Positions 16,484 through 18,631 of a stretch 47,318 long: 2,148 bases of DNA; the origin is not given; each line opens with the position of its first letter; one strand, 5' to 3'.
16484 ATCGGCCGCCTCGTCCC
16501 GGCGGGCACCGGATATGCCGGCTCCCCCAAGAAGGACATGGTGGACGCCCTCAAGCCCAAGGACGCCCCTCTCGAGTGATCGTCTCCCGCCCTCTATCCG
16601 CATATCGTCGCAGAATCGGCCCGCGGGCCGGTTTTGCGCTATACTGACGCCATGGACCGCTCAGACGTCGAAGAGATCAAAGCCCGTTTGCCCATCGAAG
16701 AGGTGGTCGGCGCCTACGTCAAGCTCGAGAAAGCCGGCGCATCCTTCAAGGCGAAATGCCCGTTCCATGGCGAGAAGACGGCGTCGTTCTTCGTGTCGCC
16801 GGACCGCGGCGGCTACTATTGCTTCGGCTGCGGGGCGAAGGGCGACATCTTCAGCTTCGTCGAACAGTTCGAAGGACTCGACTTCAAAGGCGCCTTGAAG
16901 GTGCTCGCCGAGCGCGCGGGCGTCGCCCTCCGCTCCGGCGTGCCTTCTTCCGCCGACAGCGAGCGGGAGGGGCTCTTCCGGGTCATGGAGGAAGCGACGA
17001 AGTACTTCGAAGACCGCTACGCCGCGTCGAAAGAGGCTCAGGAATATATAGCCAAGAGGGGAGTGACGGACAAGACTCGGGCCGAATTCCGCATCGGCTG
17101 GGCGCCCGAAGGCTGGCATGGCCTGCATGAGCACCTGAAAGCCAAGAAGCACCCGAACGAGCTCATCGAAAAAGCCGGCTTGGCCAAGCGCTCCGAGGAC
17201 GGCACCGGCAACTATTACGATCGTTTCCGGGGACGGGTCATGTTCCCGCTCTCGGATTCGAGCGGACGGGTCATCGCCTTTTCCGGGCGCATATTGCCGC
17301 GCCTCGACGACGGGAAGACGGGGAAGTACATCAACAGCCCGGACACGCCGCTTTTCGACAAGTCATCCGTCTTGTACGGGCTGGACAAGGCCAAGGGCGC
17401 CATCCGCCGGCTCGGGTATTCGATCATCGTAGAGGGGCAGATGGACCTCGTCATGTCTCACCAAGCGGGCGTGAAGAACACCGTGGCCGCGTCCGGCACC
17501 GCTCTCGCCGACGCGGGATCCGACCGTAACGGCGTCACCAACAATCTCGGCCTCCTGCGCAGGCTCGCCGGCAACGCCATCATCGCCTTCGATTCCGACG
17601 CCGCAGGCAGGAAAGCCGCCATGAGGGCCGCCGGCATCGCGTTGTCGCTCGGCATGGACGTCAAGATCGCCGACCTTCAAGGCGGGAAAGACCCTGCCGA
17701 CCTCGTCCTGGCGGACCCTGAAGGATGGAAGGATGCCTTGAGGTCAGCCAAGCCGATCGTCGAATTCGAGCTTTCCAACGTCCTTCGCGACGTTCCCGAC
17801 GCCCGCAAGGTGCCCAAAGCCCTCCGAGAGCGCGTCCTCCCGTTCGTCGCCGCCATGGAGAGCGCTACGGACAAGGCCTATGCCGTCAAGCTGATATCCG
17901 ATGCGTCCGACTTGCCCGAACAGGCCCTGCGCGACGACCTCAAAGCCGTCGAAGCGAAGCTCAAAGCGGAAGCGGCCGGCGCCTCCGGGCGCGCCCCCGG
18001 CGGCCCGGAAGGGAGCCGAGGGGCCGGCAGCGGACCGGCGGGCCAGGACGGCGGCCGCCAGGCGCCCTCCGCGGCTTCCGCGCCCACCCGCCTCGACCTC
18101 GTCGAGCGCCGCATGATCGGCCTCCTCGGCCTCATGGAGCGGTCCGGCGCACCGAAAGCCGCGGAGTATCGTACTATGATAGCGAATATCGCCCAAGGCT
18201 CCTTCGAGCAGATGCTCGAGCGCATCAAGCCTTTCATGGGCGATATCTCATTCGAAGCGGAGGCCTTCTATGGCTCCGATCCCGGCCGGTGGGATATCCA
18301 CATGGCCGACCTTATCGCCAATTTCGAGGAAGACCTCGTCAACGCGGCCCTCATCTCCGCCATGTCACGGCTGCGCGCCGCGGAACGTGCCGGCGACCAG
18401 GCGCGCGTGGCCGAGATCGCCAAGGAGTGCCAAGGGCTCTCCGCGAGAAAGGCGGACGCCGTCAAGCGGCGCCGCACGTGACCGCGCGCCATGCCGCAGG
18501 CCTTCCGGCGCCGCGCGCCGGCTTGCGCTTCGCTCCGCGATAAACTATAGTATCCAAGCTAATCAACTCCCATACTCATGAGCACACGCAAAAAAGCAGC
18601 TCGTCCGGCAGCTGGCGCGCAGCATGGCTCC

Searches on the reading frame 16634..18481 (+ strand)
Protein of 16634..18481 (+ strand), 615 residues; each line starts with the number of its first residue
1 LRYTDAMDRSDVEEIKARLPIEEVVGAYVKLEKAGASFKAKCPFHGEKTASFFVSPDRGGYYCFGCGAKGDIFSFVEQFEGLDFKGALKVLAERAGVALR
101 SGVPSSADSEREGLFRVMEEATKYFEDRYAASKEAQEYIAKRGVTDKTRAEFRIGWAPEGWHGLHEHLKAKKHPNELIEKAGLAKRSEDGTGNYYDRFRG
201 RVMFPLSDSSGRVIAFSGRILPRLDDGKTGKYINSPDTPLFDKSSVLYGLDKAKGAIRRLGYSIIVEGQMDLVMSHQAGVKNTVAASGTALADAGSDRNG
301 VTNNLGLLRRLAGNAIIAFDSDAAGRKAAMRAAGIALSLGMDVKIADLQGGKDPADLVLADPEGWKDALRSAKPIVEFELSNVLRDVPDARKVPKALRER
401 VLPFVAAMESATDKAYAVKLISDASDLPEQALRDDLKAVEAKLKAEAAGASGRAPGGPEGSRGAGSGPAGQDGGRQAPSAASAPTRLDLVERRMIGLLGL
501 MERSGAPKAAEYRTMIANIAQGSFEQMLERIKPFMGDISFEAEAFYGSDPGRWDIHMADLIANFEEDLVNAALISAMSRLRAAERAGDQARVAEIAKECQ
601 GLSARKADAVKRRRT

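Call 39: search_protein_families(library=pfam, proteins=[window:16634-18481:+], max_evalue=0.0001)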
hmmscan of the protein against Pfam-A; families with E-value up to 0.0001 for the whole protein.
window:16634-18481:+ (615 aa): 6 families
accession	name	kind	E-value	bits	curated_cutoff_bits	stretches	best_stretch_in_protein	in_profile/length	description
PF08275.17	DNAG_N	-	1.2e-39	135.8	26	1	131-254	8-128/128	DNA primase catalytic core, N-terminal domain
PF01807.25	Zn_ribbon_DnaG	-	1.2e-30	105.7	24.9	1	9-99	3-93/98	CHC2 zinc finger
PF13155.12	Toprim_2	-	4.4e-14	53.1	22.1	1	264-357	1-87/88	Toprim-like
PF13662.12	Toprim_4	-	6e-14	52.5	25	1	264-345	4-83/85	Toprim domain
PF01751.28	Toprim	-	1e-08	35.7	23.1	1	264-345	3-93/96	Toprim domain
PF13362.12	Toprim_3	-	7.2e-05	23.6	27.2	0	263-359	2-90/95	Toprim domain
